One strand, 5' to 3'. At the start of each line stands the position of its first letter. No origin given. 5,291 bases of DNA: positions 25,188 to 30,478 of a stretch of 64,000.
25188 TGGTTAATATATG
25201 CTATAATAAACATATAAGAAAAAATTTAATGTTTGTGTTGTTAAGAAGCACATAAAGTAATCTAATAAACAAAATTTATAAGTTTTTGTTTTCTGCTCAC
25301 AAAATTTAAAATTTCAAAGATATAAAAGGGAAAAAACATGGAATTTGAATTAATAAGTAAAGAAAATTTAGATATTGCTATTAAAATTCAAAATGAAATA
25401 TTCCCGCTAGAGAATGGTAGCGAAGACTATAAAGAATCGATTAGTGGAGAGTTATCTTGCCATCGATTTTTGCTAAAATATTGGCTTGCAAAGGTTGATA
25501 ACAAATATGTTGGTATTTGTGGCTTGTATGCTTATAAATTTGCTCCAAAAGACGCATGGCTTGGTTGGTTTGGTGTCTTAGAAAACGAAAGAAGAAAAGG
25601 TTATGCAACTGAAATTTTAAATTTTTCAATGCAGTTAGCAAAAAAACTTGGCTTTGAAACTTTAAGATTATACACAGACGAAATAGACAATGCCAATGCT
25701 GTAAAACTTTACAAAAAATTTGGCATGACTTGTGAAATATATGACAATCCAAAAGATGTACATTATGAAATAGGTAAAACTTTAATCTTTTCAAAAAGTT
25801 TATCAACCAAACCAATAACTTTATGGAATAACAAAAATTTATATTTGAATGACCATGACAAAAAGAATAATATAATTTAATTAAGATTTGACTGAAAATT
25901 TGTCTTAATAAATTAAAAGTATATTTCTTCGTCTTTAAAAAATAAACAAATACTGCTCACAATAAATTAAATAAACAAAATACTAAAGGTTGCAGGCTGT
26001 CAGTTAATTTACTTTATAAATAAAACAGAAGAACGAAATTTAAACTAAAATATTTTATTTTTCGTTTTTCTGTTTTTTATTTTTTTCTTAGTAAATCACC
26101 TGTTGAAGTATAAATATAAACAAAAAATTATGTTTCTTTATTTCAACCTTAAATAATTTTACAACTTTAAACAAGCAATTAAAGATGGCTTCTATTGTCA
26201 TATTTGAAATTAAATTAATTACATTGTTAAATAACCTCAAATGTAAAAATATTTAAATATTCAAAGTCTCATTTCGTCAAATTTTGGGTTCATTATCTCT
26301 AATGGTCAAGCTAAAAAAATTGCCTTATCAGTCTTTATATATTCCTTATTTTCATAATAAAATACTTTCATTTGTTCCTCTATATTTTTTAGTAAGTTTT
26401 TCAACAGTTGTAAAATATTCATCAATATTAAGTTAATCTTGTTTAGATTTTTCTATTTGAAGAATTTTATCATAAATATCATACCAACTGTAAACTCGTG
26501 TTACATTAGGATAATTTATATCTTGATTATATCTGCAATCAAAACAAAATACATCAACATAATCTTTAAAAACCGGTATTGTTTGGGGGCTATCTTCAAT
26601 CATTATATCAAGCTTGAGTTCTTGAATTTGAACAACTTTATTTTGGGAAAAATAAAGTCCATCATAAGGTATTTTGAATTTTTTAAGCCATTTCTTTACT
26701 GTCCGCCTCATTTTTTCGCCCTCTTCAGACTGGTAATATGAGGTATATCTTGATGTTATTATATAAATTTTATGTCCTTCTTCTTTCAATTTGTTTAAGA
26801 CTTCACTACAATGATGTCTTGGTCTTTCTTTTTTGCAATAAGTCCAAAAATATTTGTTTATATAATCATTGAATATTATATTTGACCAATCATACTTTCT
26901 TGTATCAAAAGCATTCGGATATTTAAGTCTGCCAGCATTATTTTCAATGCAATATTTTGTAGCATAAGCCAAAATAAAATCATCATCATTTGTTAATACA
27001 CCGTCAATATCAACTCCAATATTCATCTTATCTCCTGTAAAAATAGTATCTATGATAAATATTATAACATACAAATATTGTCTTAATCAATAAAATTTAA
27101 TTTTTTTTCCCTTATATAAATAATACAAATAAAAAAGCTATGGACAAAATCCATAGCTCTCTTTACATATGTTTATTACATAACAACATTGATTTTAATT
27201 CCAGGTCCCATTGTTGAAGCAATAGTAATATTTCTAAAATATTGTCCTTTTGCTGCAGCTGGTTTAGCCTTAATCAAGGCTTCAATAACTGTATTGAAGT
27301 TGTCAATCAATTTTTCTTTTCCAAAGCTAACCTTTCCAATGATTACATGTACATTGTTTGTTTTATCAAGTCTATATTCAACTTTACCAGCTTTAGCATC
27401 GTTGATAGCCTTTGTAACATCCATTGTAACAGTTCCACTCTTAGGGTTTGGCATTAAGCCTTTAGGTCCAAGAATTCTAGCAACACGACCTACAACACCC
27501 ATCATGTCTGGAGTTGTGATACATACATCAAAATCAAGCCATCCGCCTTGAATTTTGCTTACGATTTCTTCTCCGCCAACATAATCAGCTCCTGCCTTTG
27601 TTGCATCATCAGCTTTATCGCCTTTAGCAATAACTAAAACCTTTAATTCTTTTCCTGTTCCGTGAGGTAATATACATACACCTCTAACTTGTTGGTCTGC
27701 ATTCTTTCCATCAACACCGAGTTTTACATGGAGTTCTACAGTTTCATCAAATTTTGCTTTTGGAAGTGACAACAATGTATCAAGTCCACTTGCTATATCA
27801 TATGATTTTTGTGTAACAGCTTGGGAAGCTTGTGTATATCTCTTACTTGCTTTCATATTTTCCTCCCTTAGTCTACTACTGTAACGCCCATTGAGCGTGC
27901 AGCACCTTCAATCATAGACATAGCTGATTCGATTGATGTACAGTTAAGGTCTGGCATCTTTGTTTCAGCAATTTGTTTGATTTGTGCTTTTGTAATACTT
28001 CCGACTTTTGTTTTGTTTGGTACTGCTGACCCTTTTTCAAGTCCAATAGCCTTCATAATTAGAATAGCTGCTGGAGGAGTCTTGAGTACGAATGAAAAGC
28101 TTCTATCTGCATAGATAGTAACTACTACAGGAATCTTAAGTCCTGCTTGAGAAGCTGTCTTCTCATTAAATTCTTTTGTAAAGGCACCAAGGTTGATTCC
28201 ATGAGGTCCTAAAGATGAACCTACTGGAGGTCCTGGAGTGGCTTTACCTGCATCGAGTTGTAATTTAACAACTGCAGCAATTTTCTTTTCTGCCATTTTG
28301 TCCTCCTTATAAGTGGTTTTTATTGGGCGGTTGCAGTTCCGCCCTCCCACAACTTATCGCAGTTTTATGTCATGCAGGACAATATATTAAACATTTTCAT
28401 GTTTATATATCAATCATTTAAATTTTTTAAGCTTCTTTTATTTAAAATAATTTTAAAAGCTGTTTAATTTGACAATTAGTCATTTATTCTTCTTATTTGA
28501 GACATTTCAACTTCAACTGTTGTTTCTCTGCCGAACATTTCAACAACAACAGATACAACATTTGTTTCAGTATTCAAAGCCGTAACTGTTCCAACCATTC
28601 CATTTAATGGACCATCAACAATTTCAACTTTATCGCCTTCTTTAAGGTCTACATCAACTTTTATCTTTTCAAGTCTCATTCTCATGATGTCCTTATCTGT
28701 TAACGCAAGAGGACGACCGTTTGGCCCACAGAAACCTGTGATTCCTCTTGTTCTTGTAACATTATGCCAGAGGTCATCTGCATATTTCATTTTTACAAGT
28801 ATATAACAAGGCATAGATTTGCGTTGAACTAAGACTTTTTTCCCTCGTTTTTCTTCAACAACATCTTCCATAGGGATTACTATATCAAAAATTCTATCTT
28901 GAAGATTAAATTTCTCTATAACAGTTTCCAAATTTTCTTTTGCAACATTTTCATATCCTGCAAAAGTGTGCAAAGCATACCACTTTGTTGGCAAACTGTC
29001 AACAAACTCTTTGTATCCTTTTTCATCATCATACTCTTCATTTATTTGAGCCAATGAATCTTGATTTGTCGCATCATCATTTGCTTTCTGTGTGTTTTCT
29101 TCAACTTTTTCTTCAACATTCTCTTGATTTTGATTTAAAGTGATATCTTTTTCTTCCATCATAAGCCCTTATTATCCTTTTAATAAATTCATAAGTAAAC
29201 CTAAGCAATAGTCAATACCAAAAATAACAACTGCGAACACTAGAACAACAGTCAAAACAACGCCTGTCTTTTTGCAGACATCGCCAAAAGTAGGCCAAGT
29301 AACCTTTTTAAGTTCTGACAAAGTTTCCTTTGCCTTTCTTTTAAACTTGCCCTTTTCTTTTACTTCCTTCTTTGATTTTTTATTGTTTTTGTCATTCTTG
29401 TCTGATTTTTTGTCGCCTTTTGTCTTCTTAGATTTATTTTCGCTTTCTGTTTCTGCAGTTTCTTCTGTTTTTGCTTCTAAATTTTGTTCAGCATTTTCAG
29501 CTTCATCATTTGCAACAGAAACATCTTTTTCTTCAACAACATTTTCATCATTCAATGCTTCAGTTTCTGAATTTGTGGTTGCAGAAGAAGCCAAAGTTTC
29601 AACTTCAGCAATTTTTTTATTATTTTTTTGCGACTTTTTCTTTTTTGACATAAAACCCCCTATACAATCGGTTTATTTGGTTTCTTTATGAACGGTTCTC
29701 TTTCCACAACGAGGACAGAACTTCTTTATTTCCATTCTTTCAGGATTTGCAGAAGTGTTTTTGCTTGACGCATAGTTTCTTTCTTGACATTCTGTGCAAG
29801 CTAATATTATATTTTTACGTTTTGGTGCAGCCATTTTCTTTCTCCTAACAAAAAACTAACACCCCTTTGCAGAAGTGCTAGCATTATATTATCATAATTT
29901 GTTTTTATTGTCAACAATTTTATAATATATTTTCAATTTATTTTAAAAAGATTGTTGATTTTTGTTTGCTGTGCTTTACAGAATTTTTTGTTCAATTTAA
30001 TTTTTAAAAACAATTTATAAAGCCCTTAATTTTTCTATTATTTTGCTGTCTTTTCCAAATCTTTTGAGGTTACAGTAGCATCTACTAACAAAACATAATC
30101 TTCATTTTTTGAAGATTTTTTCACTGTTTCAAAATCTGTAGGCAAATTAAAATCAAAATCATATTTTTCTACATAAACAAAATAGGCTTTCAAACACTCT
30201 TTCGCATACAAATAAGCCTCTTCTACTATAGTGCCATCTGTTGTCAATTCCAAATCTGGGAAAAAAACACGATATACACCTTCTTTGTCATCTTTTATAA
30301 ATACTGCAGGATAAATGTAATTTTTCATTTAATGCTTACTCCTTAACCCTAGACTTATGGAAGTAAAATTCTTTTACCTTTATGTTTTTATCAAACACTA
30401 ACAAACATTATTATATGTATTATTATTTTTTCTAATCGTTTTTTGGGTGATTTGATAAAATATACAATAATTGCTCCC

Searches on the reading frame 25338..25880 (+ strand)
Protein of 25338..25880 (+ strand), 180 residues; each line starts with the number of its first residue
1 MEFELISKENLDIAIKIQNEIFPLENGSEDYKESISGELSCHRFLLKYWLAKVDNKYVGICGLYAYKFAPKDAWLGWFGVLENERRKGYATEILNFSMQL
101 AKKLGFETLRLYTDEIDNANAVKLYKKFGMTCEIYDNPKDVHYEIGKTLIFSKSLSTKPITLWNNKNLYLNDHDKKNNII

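Call 29: search_protein_families(library=pfam, proteins=[window:25338-25880:+], max_evalue=0.001)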
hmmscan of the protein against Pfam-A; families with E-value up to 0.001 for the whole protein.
window:25338-25880:+ (180 aa): 4 families
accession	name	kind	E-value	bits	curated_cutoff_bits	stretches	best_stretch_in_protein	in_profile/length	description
PF00583.31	Acetyltransf_1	-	3e-16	60.2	20.7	1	19-130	9-116/116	Acetyltransferase (GNAT) family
PF13508.13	Acetyltransf_7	-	1.8e-09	38.3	27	1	47-129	4-81/84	Acetyltransferase (GNAT) domain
PF13302.13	Acetyltransf_3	-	3.3e-07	31.5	25.4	1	49-131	56-138/138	Acetyltransferase (GNAT) domain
PF13420.13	Acetyltransf_4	-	0.00025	21.5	24.3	1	51-131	55-135/155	Acetyltransferase (GNAT) domain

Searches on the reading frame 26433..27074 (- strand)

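Call 29: search_protein_families(library=pfam, proteins=[window:26433-27074:-], max_evalue=0.001)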
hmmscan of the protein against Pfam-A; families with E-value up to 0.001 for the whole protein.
window:26433-27074:- (213 aa): 4 families
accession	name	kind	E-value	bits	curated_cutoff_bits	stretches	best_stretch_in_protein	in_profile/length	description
PF06941.18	NT5C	-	2.8e-12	47.3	24.8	1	17-206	2-176/180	5' nucleotidase, deoxy (Pyrimidine), cytosolic type C protein (NT5C)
PF25109.1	HAD_PNKP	-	2.4e-05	24.9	27.6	1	73-145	19-90/143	Polynucleotide kinase PNKP phosphatase domain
PF10553.14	MSV199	-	5.9e-05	23.8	22.4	1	65-159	11-87/132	MSV199 domain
PF13419.12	HAD_2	-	0.00025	21.7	23.8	0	22-113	4-108/178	Haloacid dehalogenase-like hydrolase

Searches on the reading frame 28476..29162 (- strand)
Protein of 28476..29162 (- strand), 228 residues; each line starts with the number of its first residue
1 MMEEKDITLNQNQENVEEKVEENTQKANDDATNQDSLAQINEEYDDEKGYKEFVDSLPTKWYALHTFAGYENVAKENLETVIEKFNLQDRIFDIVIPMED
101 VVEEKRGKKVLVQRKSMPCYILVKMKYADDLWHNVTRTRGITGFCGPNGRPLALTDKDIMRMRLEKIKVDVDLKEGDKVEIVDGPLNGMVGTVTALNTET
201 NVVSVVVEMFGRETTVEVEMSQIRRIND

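Call 29: search_protein_families(library=pfam, proteins=[window:28476-29162:-], max_evalue=0.001)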
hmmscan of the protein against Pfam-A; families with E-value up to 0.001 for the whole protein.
window:28476-29162:- (228 aa): 2 families
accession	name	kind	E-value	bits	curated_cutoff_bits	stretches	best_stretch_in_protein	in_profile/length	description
PF02357.24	NusG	-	1.1e-23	84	22.2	1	60-163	2-93/93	Transcription termination factor nusG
PF23284.2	KOW2_Spt5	-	2.9e-05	24.3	28.9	1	176-225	2-49/50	Transcription elongation factor SPT5, second KOW domain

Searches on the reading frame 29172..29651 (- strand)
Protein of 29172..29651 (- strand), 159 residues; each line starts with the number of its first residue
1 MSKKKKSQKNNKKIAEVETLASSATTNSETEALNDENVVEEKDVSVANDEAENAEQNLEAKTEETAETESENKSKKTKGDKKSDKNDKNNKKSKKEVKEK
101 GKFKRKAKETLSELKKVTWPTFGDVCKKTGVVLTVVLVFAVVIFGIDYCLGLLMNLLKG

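Call 29: search_protein_families(library=pfam, proteins=[window:29172-29651:-], max_evalue=0.001)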
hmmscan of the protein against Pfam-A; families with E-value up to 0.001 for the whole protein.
window:29172-29651:- (159 aa): 1 family
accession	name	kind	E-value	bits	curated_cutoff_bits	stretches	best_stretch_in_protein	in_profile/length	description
PF00584.25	SecE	-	8.4e-15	54.9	22.7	1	107-157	4-54/55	SecE/Sec61-gamma subunits of protein translocation complex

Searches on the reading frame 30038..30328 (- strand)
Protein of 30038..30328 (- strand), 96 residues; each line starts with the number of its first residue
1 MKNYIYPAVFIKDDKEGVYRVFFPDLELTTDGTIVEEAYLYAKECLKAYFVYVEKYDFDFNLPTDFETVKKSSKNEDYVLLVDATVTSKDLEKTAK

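Call 29: search_protein_families(library=pfam, proteins=[window:30038-30328:-], max_evalue=0.001)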
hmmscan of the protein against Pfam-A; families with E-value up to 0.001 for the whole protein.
window:30038-30328:- (96 aa): 1 family
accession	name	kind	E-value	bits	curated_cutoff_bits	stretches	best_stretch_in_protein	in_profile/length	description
PF15919.11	HicB_lk_antitox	-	8.5e-05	23.1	27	1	6-83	1-79/123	HicB_like antitoxin of bacterial toxin-antitoxin system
